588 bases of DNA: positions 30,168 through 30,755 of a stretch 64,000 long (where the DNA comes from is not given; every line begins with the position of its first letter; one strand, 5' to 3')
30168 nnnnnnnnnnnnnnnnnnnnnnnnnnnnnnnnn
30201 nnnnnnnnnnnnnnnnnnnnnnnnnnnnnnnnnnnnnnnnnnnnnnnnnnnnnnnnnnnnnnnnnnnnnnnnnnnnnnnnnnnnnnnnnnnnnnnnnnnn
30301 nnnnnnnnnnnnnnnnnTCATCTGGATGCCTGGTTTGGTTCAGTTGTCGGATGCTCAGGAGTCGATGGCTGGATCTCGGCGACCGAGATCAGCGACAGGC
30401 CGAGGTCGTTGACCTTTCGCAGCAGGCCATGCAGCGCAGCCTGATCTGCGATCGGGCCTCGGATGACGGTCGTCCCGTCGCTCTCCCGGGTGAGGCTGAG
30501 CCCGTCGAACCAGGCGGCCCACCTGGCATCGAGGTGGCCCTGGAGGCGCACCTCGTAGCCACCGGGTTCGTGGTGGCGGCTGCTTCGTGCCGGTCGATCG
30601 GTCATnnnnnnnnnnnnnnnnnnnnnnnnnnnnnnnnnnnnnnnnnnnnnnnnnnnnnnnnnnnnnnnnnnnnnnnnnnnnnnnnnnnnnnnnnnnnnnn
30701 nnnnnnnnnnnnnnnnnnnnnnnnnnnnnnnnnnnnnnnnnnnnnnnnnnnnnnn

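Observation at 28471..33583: Candidate accessory module: LAL regulator, then unknown 96-aa protein, DUF4386 membrane protein, and an F420-nitroreductase/DUF4260 fusion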

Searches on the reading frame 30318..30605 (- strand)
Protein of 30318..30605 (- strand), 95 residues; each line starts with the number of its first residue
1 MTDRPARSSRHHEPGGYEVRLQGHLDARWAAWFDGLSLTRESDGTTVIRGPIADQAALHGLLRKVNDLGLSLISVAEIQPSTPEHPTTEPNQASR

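Call 5: search_protein_families(library=pfam, proteins=[window:30318-30605:-], max_evalue=0.01)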
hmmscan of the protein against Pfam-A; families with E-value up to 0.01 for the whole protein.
window:30318-30605:- (95 aa): 0 families

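Call 6: search_protein_families(library=ncbifam, proteins=[window:30318-30605:-], max_evalue=0.01)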
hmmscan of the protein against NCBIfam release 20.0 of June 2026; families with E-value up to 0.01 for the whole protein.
window:30318-30605:- (95 aa): 0 families

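Call 7: search_protein_families(library=pfam, proteins=[window:30321-30605:-], max_evalue=10)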
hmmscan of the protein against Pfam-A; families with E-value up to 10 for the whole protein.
seq(95 aa): 0 families

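Call 9: find_homologous_proteins(query=window:30321-30605:-, max_evalue=0.001)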
Query seq(95 aa) (95 aa): 4593 proteins with E <= 0.001 among 4595 candidates; the best 120 are listed.
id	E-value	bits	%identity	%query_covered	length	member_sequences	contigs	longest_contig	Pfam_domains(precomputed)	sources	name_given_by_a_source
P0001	1.3e-55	203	98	100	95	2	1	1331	-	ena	-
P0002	9.5e-52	191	93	99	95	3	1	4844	-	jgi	jgi:hypothetical protein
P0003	1.5e-51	190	92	100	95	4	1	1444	-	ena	-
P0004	8.1e-38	146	76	100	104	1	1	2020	-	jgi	jgi:hypothetical protein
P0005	5.7e-37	144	72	100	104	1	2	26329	-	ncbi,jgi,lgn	jgi:hypothetical protein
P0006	6.6e-37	144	76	94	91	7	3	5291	-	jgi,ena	jgi:hypothetical protein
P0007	1.7e-36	142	79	94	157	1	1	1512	-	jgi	jgi:hypothetical protein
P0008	3.1e-36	141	77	96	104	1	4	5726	-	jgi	jgi:hypothetical protein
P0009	4.9e-36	141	69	92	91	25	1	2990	-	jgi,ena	-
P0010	5.6e-36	141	78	89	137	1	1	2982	-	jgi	jgi:hypothetical protein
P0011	7.8e-36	140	72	100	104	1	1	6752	-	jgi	jgi:hypothetical protein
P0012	1.8e-35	139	71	87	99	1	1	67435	-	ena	-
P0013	2.8e-35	138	70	87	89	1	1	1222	-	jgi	jgi:hypothetical protein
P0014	3.0e-35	138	75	94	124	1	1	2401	-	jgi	jgi:hypothetical protein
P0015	4.1e-35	138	75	94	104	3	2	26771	-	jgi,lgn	jgi:hypothetical protein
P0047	1.2e-33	133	67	94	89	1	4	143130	-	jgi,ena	jgi:hypothetical protein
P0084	6.1e-33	131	72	73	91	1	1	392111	-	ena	-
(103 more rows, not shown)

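Call 14: find_related_loci(query=A1, collection=genome_contigs, flank=7000)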
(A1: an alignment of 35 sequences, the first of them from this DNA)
Query A1 (95 aa) in genome_contigs; peptide patterns used: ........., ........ (x = any residue, [..] = any of these).
600 stretches matched a pattern (row limit reached: there are more); 585 encode a relative of the query (tblastn E <= 1e-3); the best 80 are kept; 80 distinct loci.
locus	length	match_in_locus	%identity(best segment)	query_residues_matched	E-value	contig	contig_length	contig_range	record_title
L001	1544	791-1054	64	1-90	4e-37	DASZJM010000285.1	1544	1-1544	MAG TPA_asm: Candidatus Methylomirabilota bacterium isolate SMAG_U6629 k141_1607491, whole genome shotgun sequence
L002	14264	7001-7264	64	8-94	2e-36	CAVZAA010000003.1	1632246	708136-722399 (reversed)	MAG: uncultured Actinomycetota bacterium isolate MFD02248.bin.3.127 genome assembly, contig: contig_15324, whole genome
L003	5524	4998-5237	68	11-90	2e-35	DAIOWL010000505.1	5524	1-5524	MAG TPA_asm: Streptosporangiaceae bacterium isolate CTOTU28759 NODE_802_length_5524_cov_9.537941, whole genome shotgun s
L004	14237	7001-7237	73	12-90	2e-35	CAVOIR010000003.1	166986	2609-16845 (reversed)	MAG: uncultured Chloroflexia bacterium isolate MFD10007.bin.2.47 genome assembly, contig: contig_26449, whole genome sho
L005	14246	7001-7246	67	8-89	4e-35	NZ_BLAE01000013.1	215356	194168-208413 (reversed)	Acrocarpospora macrocephala strain NBRC 16266 sequence013, whole genome shotgun sequence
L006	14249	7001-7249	66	11-93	4e-35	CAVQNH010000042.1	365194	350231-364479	MAG: uncultured Actinomycetes bacterium isolate MFD00125.bin.2.26 genome assembly, contig: contig_4879, whole genome sho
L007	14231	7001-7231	70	11-87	6e-35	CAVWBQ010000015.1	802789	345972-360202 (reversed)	MAG: uncultured Actinomycetota bacterium isolate MFD05502.bin.2.70 genome assembly, contig: contig_2311, whole genome sh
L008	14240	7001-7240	68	11-90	8e-35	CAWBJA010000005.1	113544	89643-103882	MAG: uncultured Actinomycetota bacterium isolate MFD05513.bin.2.21 genome assembly, contig: contig_18447, whole genome s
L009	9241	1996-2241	66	8-89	2e-34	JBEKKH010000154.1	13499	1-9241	MAG: Streptosporangiaceae bacterium isolate SPRUCE 342 SPRUCE_342_154, whole genome shotgun sequence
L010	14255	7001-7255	65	7-90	2e-34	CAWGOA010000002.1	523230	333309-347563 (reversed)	MAG: uncultured Actinomycetota bacterium isolate MFD01213.bin.2.129 genome assembly, contig: contig_1641, whole genome s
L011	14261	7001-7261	67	11-94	2e-34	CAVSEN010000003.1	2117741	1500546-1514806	MAG: uncultured Chloroflexia bacterium isolate MFD01872.bin.2.209 genome assembly, contig: contig_98462, whole genome sh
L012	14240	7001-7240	65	11-90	6e-34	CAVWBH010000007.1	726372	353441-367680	MAG: uncultured Actinomycetes bacterium isolate MFD05502.bin.1.61 genome assembly, contig: contig_8590, whole genome sho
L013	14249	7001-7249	67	8-89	5e-34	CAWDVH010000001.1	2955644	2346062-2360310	MAG: uncultured Actinomycetota bacterium isolate MFD05521.bin.1.148 genome assembly, contig: contig_10107, whole genome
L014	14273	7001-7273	60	1-91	1e-33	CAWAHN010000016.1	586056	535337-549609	MAG: uncultured Chloroflexia bacterium isolate MFD02134.bin.2.85 genome assembly, contig: contig_5322, whole genome shot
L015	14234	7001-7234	69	1-78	3e-33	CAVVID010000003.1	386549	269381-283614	MAG: uncultured Actinomycetota bacterium isolate MFD02840.bin.3.103 genome assembly, contig: contig_13057, whole genome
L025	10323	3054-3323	57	1-90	4e-32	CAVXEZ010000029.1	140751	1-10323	MAG: uncultured Chloroflexia bacterium isolate MFD02416.bin.1.282 genome assembly, contig: contig_87404, whole genome sh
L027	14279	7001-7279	59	1-89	6e-32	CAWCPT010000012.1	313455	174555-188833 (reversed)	MAG: uncultured Actinomycetota bacterium isolate MFD09368.bin.2.10 genome assembly, contig: contig_62081, whole genome s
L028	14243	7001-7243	60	6-86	5e-32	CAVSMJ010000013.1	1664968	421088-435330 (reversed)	MAG: uncultured Actinomycetota bacterium isolate MFD04935.bin.2.100 genome assembly, contig: contig_761, whole genome sh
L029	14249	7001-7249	64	1-83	2e-31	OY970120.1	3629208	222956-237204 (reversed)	MAG: uncultured Actinomycetota bacterium isolate MFD01275.bin.c.22 genome assembly, chromosome: 1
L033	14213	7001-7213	69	10-80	1e-30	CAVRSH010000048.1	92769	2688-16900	MAG: uncultured Actinomycetota bacterium isolate MFD08821.bin.2.47 genome assembly, contig: contig_79523, whole genome s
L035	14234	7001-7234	67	1-79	1e-30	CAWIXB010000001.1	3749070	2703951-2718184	MAG: uncultured Actinomycetota bacterium isolate MFD04935.bin.1.3 genome assembly, contig: contig_2055, whole genome sho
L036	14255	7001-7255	55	1-85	1e-30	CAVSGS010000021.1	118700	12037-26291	MAG: uncultured Chloroflexia bacterium isolate MFD05684.bin.2.179 genome assembly, contig: contig_51247, whole genome sh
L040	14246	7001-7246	60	8-89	3e-30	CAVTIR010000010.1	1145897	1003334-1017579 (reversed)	MAG: uncultured Actinomycetota bacterium isolate MFD06092.bin.2.113 genome assembly, contig: contig_36801, whole genome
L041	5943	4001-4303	51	1-94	2e-30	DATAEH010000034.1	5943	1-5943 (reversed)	MAG TPA_asm: Streptosporangiaceae bacterium isolate SMAG_U6772 k141_43643, whole genome shotgun sequence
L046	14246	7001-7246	56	1-82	6e-30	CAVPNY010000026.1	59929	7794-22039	MAG: uncultured Chloroflexia bacterium isolate MFD00032.bin.3.204 genome assembly, contig: contig_95289, whole genome sh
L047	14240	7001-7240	58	1-80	8e-30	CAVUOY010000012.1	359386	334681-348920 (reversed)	MAG: uncultured Chloroflexia bacterium isolate MFD05942.bin.2.106 genome assembly, contig: contig_4718, whole genome sho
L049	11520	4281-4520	59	1-80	2e-29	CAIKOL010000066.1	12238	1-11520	MAG: uncultured Anaerolineales bacterium isolate AlinenSedimentsD0_bin-0676 genome assembly, contig: bin-0676:066/410, w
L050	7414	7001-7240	55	1-80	2e-29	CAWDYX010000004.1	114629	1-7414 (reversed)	MAG: uncultured Chloroflexia bacterium isolate MFD04408.bin.1.46 genome assembly, contig: contig_119877, whole genome sh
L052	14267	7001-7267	49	1-89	1e-29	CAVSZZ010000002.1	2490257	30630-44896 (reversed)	MAG: uncultured Chloroflexia bacterium isolate MFD04716.bin.2.232 genome assembly, contig: contig_7034, whole genome sho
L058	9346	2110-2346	56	1-79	1e-29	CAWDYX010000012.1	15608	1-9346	MAG: uncultured Chloroflexia bacterium isolate MFD04408.bin.1.46 genome assembly, contig: contig_31271, whole genome sho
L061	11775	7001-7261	59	1-90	4e-29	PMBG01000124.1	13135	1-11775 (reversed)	MAG: Chloroflexi bacterium isolate fen_1067 73.20120700_E3M.75_contig_9605, whole genome shotgun sequence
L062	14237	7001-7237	62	14-91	4e-29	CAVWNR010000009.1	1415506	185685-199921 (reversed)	MAG: uncultured Actinomycetota bacterium isolate MFD09603.bin.1.49 genome assembly, contig: contig_9001, whole genome sh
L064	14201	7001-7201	72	12-78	3e-29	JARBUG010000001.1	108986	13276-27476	MAG: Symbiobacteriaceae bacterium isolate L_E1_T20_C_bin.52 scaffold_235, whole genome shotgun sequence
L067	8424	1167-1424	51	1-86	3e-29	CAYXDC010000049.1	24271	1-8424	MAG TPA_asm: uncultured Anaerolineaceae bacterium isolate binchicken_co259_227 genome assembly, contig: NODE_989_length_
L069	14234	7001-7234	60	12-89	6e-29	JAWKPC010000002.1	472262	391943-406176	MAG: Thermomicrobiales bacterium isolate ABC1.20 ABC1.20.fa-2, whole genome shotgun sequence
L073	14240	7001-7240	55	1-80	1e-28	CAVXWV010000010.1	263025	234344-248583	MAG: uncultured Chloroflexia bacterium isolate MFD04716.bin.2.163 genome assembly, contig: contig_35889, whole genome sh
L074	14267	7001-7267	58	1-89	1e-28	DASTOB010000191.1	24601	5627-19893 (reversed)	MAG TPA_asm: Candidatus Limnocylindrales bacterium isolate SMAG_U2159 k141_188262, whole genome shotgun sequence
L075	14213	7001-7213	62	13-83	3e-28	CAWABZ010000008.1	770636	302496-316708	MAG: uncultured Chloroflexia bacterium isolate MFD09267.bin.2.90 genome assembly, contig: contig_34366, whole genome sho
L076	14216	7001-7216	64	12-83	2e-28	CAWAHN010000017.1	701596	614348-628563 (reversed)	MAG: uncultured Chloroflexia bacterium isolate MFD02134.bin.2.85 genome assembly, contig: contig_6050, whole genome shot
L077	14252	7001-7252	52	8-91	3e-28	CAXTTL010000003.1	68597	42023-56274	MAG TPA_asm: uncultured Deinococcales bacterium isolate public_SRR11456923_metawrap_bin.2 genome assembly, contig: publi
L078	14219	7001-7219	63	12-84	5e-28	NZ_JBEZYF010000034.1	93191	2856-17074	Kribbella sp. NPDC026596 NPDC026596_47_B5.ctg-0034, whole genome shotgun sequence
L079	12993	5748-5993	55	8-89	3e-28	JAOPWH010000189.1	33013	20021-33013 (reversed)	MAG: Blastococcus sp. isolate RYN_169 scaffold_400474, whole genome shotgun sequence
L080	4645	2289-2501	61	17-87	5e-28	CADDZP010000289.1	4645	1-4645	Actinobacteria bacterium isolate 24 genome assembly, contig: NODE_15246_length_4645_cov_3.466135, whole genome shotgun s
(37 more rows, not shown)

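Call 16: predict_structure(alignment_id=A1)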
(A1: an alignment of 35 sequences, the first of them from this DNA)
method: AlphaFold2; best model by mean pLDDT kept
length: 95 residues; sequences in the alignment: 35
mean_pLDDT: 72.3   pTM: 0.55
mean pLDDT of the five models: 72.3, 68.8, 68.2, 68.1, 66.8
residues with pLDDT >= 90: 2; 70-90: 61; 50-70: 12; < 50: 20
segments of 3 or more residues with pLDDT < 50: 1-12, 81-86
pLDDT, mean of each block of 10 residues (from residue 1): 43 69 82 81 86 82 86 80 50 53
secondary structure, 60 per line:
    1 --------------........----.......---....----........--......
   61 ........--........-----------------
elements in order: E15-22 H27-33 E37-40 E45-52 H55-68 E71-78

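Call 19: search_protein_representatives(alignment_id=A1)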
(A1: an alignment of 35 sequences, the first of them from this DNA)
Query: 35 sequences, 91 profile positions. Proteins with E-value up to 0.001 (for the whole library): 11641; up to 1e-10: 5138; up to 1e-30: 37. The best 150 are listed.
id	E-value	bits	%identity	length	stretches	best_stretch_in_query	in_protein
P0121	3.5e-44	164.6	-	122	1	1-91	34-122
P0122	8.0e-37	141.0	-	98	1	8-90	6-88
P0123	9.0e-37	140.8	-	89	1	1-87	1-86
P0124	2.0e-35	136.5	-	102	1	5-89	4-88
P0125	2.2e-35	136.4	-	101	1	1-91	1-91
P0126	5.8e-35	135.0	-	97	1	8-90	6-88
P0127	9.5e-35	134.4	-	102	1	8-87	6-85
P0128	1.1e-34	134.2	-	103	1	1-84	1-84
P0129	1.6e-34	133.7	-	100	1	1-88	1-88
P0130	1.8e-34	133.4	-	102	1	1-81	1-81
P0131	1.5e-33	130.5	-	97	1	1-87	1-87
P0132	1.7e-33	130.4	-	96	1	1-88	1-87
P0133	2.3e-33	129.9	-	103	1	1-87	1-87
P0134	2.6e-33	129.8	-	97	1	1-88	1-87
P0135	3.3e-33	129.4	-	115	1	6-82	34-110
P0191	2.5e-28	113.8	-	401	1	1-89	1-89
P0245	1.4e-26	108.2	-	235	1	9-84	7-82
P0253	1.8e-26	107.8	-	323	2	14-80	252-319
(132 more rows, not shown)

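Call 20: fold_search(model_id=the predicted structure, library=pdb)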
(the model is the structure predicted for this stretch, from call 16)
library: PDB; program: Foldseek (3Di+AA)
matches with E <= 10: 1380; with E <= 0.001: 0
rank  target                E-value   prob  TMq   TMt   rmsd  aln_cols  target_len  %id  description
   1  2l48_MODEL_1_A        1.5e-02  0.98  0.38  0.42   6.6        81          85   15  Solution structure of the PlyG cell wall binding domain (released 2011-10-12)
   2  5ueb_A                1.5e-02  1.00  0.46  0.33   3.7        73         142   14  Novel crystal structure of a hypothetical protein from Neisseria gonorrhoeae (released 2017-01-18)
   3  7b1i_B                1.6e-02  0.99  0.40  0.49   4.1        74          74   20  Complex of rice blast (Magnaporthe oryzae) effector protein AVR-PikF with the HMA domain of OsHIPP19 from rice (Oryza  (released 2021-02-03)
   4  4rjv_C                1.8e-02  1.00  0.44  0.50   3.2        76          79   16  Crystal Structure of a De Novo Designed Ferredoxin Fold, Northeast Structural Genomics Consortium (NESG) Target OR461 (released 2014-10-22)
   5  8g4u_C                2.1e-02  0.99  0.44  0.07   3.8        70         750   23  Final ketosynthase+acyltransferase of the erythromycin modular polyketide synthase (released 2023-03-01)
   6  8g4u_D                2.2e-02  0.99  0.47  0.07   3.5        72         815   25  Final ketosynthase+acyltransferase of the erythromycin modular polyketide synthase (released 2023-03-01)
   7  6iyr                  2.5e-02  0.99  0.44  0.12   3.7        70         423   24  Crystal Structure of the acyltransferase domain from module 8 of the salinomycin polyketide synthase (released 2019-07-03)
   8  6lpi_G                3.5e-02  0.99  0.44  0.47   3.4        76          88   16  Crystal Structure of AHAS holo-enzyme (released 2020-11-18)
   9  3wqb_B                3.5e-02  0.96  0.39  0.38   4.8        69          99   17  Crystal structure of aeromonas sobria serine protease (ASP) and the chaperone (ORF2) complex (released 2015-03-25)
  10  7nmm_A                3.9e-02  0.98  0.41  0.47   4.6        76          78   16  Complex of rice blast (Magnaporthe oryzae) effector protein APikL2F with the host target sHMA94 from Setaria italica (released 2021-03-24)
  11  7nmm_C                4.2e-02  0.98  0.41  0.48   4.5        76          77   16  Complex of rice blast (Magnaporthe oryzae) effector protein APikL2F with the host target sHMA94 from Setaria italica (released 2021-03-24)
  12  3br8                  4.2e-02  0.97  0.43  0.45   5.1        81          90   14  Crystal structure of acylphosphatase from Bacillus subtilis (released 2008-06-24)
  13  2f1f_A                4.2e-02  0.94  0.38  0.26   3.9        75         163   16  Crystal structure of the regulatory subunit of acetohydroxyacid synthase isozyme III from E. coli (released 2006-01-24)
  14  5ueb_B                4.4e-02  0.99  0.45  0.32   3.9        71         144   13  Novel crystal structure of a hypothetical protein from Neisseria gonorrhoeae (released 2017-01-18)
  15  4rjv_A                4.4e-02  0.93  0.40  0.43   5.8        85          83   16  Crystal Structure of a De Novo Designed Ferredoxin Fold, Northeast Structural Genomics Consortium (NESG) Target OR461 (released 2014-10-22)
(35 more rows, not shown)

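Call 23: search_protein_families(library=pfam, proteins=[L029:7301-9523:+, L049:4719-5375:+, L064:7228-7926:+, L069:7274-7933:+, L077:7288-7998:+, L036:7595-7987:+, L052:7419-7853:+, L073:7442-7894:+, L035:7221-7982:-, L064:7923-8615:+], max_evalue=0.001)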
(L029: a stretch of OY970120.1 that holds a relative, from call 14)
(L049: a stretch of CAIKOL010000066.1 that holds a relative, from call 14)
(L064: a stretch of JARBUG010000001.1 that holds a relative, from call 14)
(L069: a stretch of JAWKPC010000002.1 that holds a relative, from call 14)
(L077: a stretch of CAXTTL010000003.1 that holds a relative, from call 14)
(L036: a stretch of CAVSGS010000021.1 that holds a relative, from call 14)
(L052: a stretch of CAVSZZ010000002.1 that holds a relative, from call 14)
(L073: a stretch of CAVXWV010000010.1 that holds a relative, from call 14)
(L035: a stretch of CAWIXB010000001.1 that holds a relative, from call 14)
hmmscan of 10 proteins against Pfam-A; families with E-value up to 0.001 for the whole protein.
L029:7301-9523:+ (740 aa): 1 family
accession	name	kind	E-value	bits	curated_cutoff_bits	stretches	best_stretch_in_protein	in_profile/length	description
PF03176.21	MMPL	-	4e-83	279.6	20.5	2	45-364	2-332/333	MMPL family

L049:4719-5375:+ (218 aa): 0 families

L064:7228-7926:+ (232 aa): 0 families

L069:7274-7933:+ (219 aa): 1 family
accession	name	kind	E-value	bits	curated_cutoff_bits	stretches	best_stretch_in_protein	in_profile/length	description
PF14333.11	DUF4389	-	1.3e-19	70.3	25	1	146-215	6-74/76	Domain of unknown function (DUF4389)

L077:7288-7998:+ (236 aa): 0 families

L036:7595-7987:+ (130 aa): 0 families

L052:7419-7853:+ (144 aa): 0 families

L073:7442-7894:+ (150 aa): 1 family
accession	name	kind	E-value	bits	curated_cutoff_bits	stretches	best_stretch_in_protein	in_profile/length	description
PF19851.4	DUF6326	-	9.1e-08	32.9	24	1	25-145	13-130/135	Family of unknown function (DUF6326)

L035:7221-7982:- (253 aa): 0 families

L064:7923-8615:+ (230 aa): 4 families
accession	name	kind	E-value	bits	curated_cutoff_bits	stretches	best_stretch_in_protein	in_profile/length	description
PF10067.14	DUF2306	-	1.1e-33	116.9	31.6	1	65-214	2-146/147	Predicted membrane protein (DUF2306)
PF04238.17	DUF420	-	3.7e-05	24.5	30.5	0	59-115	71-126/130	Protein of unknown function (DUF420)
PF03929.21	PepSY_TM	-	9.8e-05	22.7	28.8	1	79-119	165-206/295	PepSY-associated TM region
PF06168.16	DUF981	-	0.00079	19.9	29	0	73-156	22-96/186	Protein of unknown function (DUF981)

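Call 35: search_protein_families(library=pfam, proteins=[L015:8161-10215:+, L025:4204-5244:+, L027:8064-8486:+, L028:8106-8894:+, L033:8086-8544:+, L047:8294-8758:+, L047:8755-9729:+, L061:8075-9445:+, L062:8093-9028:+, L078:7962-9260:+], max_evalue=0.0001)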
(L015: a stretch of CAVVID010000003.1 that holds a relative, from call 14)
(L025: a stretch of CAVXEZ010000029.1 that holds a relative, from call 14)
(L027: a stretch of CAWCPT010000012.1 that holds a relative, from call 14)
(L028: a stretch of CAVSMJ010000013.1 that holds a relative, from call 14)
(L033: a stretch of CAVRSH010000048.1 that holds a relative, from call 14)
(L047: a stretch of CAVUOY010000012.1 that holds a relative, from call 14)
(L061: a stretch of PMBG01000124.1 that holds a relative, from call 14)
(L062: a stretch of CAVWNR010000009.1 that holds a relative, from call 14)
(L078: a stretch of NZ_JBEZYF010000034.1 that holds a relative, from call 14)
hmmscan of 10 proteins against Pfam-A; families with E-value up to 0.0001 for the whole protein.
L015:8161-10215:+ (684 aa): 4 families
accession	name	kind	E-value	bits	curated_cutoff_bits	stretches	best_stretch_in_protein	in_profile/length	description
PF00326.27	Peptidase_S9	-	2.7e-44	151.7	22.6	1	466-672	1-210/213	Prolyl oligopeptidase family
PF00561.26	Abhydrolase_1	-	8.4e-08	32.6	25.8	1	450-565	1-103/245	alpha/beta hydrolase fold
PF07676.18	PD40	-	1.5e-07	31.6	20.9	0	65-92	2-30/38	WD40-like Beta Propeller Repeat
PF20434.5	BD-FAE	-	5.7e-05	23.2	26.8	0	582-622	171-211/215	BD-FAE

L025:4204-5244:+ (346 aa): 3 families
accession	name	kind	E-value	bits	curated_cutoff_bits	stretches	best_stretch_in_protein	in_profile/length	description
PF13602.12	ADH_zinc_N_2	-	2.5e-28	100.1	27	1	210-340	1-134/134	Zinc-binding dehydrogenase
PF00107.32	ADH_zinc_N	-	1.9e-15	57.4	31.8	1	179-265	1-95/129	Zinc-binding dehydrogenase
PF08240.17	ADH_N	-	7e-15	55.6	23.5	1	44-135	2-102/104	Alcohol dehydrogenase GroES-like domain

L027:8064-8486:+ (140 aa): 0 families

L028:8106-8894:+ (262 aa): 1 family
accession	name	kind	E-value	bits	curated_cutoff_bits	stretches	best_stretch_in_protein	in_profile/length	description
PF05988.18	DUF899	-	2.2e-85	286.2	27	1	7-234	3-211/224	Bacterial protein of unknown function (DUF899)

L033:8086-8544:+ (152 aa): 1 family
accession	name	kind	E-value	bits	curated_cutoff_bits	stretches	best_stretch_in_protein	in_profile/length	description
PF14333.11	DUF4389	-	1.3e-09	38.3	25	1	28-99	5-74/76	Domain of unknown function (DUF4389)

L047:8294-8758:+ (154 aa): 0 families

L047:8755-9729:+ (324 aa): 3 families
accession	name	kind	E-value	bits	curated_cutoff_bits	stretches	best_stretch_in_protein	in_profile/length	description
PF13602.12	ADH_zinc_N_2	-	1.1e-25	91.5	27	1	195-322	1-134/134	Zinc-binding dehydrogenase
PF00107.32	ADH_zinc_N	-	5.1e-15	56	31.8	1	164-279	1-120/129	Zinc-binding dehydrogenase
PF08240.17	ADH_N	-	1.3e-13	51.5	23.5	1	27-116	2-97/104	Alcohol dehydrogenase GroES-like domain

L061:8075-9445:+ (456 aa): 0 families

L062:8093-9028:+ (311 aa): 2 families
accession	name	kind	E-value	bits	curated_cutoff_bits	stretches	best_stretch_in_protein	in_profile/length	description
PF00005.33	ABC_tran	-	7.6e-26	91.8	25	1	18-156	2-137/137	ABC transporter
PF13304.12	AAA_21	-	4.4e-14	53.7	27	1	127-187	237-300/304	AAA domain, putative AbiEii toxin, Type IV TA system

L078:7962-9260:+ (432 aa): 4 families
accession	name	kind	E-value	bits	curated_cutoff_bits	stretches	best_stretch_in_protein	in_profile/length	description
PF07690.21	MFS_1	-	1.2e-26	93.9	33.4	2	41-279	8-235/347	Major Facilitator Superfamily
PF13347.12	MFS_2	-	6.7e-09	35.2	27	1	63-149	26-111/427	MFS/sugar transport protein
PF12832.13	MFS_1_like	-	2.4e-06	27.3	25.2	1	75-374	37-336/373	MFS_1 like family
PF00083.30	Sugar_tr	-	1.1e-05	25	22.3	1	277-423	38-186/452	Sugar (and other) transporter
